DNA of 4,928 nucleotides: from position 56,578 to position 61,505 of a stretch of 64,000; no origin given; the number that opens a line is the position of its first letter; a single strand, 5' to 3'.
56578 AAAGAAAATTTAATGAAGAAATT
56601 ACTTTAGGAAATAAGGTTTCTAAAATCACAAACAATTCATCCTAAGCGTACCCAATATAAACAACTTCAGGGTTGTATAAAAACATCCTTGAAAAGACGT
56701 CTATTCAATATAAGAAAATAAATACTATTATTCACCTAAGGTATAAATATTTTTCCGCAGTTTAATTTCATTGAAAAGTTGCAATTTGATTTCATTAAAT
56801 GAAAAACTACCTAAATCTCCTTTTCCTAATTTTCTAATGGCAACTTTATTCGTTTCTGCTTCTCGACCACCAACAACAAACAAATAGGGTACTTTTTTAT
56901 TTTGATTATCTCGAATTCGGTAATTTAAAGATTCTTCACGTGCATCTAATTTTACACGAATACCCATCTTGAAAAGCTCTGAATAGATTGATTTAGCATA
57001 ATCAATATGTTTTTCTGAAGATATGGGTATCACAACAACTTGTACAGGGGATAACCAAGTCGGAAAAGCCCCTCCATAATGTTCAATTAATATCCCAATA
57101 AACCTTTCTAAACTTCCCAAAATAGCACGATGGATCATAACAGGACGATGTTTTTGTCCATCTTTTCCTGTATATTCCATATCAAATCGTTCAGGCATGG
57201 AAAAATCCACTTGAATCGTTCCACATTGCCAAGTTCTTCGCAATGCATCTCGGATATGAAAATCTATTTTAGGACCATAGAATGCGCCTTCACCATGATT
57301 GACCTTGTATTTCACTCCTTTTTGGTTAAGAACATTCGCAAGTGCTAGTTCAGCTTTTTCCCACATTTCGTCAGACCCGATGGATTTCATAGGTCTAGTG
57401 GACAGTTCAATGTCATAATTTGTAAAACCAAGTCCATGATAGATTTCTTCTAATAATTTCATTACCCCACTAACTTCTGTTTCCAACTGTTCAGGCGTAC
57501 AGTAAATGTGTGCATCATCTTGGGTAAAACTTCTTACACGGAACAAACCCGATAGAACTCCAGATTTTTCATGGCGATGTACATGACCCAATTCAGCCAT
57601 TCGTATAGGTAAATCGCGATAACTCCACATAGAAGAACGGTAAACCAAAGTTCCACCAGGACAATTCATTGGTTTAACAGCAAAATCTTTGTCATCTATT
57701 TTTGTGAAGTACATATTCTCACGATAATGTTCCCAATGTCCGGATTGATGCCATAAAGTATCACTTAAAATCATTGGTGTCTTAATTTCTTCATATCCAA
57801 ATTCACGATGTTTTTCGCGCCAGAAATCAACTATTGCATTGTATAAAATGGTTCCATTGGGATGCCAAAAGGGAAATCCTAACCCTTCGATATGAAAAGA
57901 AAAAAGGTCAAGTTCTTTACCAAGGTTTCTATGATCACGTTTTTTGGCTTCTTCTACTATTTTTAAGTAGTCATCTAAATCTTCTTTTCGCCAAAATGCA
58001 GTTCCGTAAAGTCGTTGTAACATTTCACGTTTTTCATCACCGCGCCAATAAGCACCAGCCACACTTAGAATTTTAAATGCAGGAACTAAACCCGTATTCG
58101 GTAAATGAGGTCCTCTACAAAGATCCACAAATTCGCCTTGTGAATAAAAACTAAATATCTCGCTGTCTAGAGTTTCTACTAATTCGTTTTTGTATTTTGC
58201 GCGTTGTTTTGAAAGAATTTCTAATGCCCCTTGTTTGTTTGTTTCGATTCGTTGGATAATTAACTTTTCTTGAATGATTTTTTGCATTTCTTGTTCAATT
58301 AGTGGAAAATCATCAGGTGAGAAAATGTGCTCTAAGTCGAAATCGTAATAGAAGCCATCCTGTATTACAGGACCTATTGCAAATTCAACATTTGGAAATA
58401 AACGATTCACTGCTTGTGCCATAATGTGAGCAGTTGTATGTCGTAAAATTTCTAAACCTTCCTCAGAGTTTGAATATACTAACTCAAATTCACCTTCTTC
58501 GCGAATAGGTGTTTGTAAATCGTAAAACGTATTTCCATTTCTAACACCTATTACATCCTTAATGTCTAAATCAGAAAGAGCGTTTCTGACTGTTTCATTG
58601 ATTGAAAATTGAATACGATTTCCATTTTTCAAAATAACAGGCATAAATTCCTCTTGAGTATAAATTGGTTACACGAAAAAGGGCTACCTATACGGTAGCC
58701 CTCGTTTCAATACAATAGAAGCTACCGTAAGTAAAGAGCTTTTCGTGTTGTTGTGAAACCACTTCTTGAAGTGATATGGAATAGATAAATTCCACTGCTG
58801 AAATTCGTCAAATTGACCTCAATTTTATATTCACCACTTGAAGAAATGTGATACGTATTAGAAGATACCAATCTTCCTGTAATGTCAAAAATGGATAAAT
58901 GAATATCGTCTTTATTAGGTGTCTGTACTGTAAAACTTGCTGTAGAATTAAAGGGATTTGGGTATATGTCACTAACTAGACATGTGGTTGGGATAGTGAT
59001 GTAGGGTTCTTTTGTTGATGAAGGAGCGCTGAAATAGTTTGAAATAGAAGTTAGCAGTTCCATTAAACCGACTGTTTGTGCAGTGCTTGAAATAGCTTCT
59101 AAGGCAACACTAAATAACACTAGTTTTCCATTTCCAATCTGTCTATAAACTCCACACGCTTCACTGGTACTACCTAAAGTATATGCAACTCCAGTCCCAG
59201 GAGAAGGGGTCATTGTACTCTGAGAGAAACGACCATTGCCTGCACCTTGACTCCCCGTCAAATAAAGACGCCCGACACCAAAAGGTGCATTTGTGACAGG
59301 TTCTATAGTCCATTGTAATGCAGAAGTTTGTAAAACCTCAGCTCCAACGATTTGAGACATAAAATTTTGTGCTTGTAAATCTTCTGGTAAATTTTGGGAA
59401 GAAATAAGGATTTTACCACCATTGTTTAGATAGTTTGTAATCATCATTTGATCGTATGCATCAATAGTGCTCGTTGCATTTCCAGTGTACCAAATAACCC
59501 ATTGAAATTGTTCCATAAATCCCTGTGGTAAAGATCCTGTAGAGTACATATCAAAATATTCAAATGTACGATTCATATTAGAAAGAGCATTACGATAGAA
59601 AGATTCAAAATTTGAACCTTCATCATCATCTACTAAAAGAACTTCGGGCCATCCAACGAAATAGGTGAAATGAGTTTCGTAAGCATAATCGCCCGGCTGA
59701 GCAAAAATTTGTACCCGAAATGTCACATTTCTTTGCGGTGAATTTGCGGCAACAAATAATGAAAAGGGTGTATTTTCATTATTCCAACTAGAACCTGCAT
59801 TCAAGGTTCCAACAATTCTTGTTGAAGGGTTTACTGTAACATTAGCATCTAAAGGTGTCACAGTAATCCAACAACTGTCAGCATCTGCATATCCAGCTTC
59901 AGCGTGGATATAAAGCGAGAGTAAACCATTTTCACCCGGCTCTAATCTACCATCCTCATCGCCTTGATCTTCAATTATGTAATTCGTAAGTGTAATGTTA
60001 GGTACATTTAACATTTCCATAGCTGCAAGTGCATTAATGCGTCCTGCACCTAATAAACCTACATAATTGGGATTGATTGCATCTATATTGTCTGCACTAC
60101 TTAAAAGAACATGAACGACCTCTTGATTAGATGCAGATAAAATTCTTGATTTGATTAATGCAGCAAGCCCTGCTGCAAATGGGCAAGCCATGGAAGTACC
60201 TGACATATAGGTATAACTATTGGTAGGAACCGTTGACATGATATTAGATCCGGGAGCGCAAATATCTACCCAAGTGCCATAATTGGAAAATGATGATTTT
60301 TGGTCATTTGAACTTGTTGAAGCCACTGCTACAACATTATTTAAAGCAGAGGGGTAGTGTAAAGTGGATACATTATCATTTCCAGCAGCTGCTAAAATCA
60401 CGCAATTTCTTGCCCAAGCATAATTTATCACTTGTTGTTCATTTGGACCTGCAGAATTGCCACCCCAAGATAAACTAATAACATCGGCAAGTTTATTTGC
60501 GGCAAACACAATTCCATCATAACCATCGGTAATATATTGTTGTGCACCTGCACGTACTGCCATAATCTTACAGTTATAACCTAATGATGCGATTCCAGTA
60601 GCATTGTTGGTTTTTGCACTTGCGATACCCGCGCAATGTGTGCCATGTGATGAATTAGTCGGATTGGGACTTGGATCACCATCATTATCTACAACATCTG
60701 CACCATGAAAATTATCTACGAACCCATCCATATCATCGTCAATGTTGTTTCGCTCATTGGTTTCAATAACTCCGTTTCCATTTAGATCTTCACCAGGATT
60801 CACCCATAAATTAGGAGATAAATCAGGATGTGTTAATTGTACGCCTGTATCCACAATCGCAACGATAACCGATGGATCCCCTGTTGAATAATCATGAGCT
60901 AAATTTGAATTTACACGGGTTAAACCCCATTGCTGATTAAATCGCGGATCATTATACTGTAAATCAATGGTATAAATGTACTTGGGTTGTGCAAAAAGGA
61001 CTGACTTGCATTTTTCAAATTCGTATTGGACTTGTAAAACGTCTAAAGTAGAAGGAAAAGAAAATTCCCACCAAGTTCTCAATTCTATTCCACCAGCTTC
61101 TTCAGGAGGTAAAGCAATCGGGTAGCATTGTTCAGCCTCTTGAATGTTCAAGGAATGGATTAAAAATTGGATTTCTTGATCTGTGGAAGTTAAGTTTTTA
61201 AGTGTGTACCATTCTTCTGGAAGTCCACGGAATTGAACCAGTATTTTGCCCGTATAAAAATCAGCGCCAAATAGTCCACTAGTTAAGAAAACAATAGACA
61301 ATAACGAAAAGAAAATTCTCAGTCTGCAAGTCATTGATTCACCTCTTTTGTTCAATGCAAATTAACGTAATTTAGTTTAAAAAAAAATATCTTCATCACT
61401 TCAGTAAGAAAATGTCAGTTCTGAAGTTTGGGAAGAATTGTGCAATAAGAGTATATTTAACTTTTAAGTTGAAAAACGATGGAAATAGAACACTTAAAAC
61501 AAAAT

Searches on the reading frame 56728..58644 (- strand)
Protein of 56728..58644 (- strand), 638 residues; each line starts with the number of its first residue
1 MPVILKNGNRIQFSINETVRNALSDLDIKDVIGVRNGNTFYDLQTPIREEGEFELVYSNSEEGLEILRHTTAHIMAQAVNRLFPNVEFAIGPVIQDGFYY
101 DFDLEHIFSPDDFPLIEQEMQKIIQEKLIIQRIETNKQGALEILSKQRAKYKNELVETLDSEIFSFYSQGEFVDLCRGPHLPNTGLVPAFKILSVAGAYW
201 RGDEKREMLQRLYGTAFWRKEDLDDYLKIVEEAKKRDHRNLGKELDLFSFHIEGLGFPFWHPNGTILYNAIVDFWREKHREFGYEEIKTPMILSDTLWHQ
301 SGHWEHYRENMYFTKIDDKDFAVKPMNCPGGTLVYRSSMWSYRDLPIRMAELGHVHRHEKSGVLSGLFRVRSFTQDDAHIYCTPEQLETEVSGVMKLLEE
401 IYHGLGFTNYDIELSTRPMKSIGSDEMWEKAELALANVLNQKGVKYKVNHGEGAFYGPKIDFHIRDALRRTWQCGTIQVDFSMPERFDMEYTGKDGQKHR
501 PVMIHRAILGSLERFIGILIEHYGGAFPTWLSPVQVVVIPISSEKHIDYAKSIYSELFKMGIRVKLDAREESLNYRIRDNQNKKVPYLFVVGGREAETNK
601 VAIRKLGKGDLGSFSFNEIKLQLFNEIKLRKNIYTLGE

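Call 60: search_protein_families(library=ncbifam, proteins=[window:56728-58644:-], max_evalue=1e-10)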
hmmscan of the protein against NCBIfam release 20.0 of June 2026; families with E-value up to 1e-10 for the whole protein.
window:56728-58644:- (638 aa): 11 families
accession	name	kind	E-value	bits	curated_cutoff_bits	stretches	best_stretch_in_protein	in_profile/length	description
TIGR00418.1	thrS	equivalog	6.1e-219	728.6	383.65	1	68-623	1-561/565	threonine--tRNA ligase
NF003068.0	PRK03991.1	equivalog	4.9e-65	220.1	484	1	232-627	193-592/613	threonine--tRNA ligase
NF006625.0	PRK09194.1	equivalog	3.3e-23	82.4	558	1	259-450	41-233/559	proline--tRNA ligase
TIGR00408.1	proS_fam_I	equivalog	1.8e-21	76.6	437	1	452-628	201-382/475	proline--tRNA ligase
NF008979.1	PRK12325.1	exception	6.5e-20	71.4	550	1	256-429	38-212/437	proline--tRNA ligase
TIGR00442.1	hisS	equivalog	3.3e-19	69.2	286.75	0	256-422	5-167/406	histidine--tRNA ligase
TIGR00409.1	proS_fam_II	equivalog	1.2e-16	60.7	306.7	0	260-406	42-189/568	proline--tRNA ligase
NF003211.1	PRK04173.1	equivalog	2.1e-15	56.5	312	0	527-605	358-436/454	glycine--tRNA ligase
NF011500.0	PRK14938.1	equivalog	7.7e-14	51.4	362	1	526-633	267-375/387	Ser-tRNA(Thr) hydrolase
TIGR00389.1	glyS_dimeric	equivalog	1.1e-12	47.3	243.3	0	527-605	465-543/565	glycine--tRNA ligase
TIGR00414.1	serS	equivalog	6.8e-12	45.1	301.65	1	230-417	134-326/418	serine--tRNA ligase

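Call 72: find_homologous_proteins(query=window:56728-58644:-, max_evalue=1e-100)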
Query window:56728-58644:- (638 aa): 8000 proteins with E <= 1e-100 among 8000 candidates; the best 120 are listed.
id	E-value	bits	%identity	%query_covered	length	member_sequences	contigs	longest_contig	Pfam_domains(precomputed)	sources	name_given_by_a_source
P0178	0.0e+0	1484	100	100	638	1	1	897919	PF03129.26,PF00587.31,PF07973.20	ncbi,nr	ncbi:MAG: threonine--tRNA ligase [bacterium]|nr:threonine--tRNA ligase [bacterium]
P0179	0.0e+0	1271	84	100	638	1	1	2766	PF03129.26,PF00587.31,PF07973.20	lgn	-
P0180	0.0e+0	1170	77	100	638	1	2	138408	PF03129.26,PF00587.31,PF07973.20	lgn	-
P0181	1.7e-274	930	56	88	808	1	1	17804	PF03129.26,PF02824.28,PF00587.31,PF07973.20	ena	-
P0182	1.8e-259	881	62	95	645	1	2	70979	PF03129.26,PF00587.31,PF07973.20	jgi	jgi:threonyl-tRNA synthetase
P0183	8.8e-256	869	61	94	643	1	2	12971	PF03129.26,PF00587.31,PF07973.20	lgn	-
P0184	5.2e-254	863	58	99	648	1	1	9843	PF03129.26,PF02824.28,PF00587.31,PF07973.20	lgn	-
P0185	3.1e-253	860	58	98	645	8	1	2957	PF03129.26,PF00587.31,PF07973.20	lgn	-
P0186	1.9e-252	857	58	99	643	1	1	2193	PF03129.26,PF00587.31,PF07973.20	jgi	jgi:threonyl-tRNA synthetase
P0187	5.8e-252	856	57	99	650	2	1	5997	PF03129.26,PF00587.31,PF07973.20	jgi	jgi:threonyl-tRNA synthetase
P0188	1.6e-251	854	57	99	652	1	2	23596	PF03129.26,PF00587.31,PF07973.20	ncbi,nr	ncbi:MAG: threonine--tRNA ligase [Planctomycetes bacterium]|nr:threonine--tRNA ligase [Planctomyceto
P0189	4.4e-251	853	59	98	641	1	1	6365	PF03129.26,PF02824.28,PF00587.31,PF07973.20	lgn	-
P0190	7.4e-251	852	57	99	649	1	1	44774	PF03129.26,PF00587.31,PF07973.20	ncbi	-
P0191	1.7e-250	851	58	98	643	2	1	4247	PF03129.26,PF02824.28,PF00587.31,PF07973.20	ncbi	-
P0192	1.8e-249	848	58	96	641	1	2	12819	PF03129.26,PF00587.31,PF07973.20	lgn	-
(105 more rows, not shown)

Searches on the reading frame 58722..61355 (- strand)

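Call 60: search_protein_families(library=ncbifam, proteins=[window:58722-61355:-], max_evalue=1e-10)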
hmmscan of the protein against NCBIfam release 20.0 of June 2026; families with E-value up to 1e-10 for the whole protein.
window:58722-61355:- (877 aa): 5 families
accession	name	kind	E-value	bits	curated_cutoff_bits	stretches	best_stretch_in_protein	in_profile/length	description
TIGR03921.1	T7SS_mycosin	equivalog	1.1e-44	153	278.75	1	217-452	35-291/353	type VII secretion-associated serine protease mycosin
NF033595.1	denti_PrtP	equivalog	9.7e-37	126.8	300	1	293-457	342-513/606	dentilisin complex serine proteinase subunit PrtP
TIGR03895.1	protease_PatA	subfamily_domain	9.7e-21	74.1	421.05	1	253-453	15-232/606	PatA/PatG family cyanobactin maturation protease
NF051851.1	AtpSerPepEprS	equivalog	5.4e-13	47.9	1700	0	337-426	252-342/988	autotransporter serine peptidase EprS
TIGR04183.1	Por_Secre_tail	domain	6.2e-11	42.1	23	0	797-870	1-67/72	T9SS type A sorting domain-containing protein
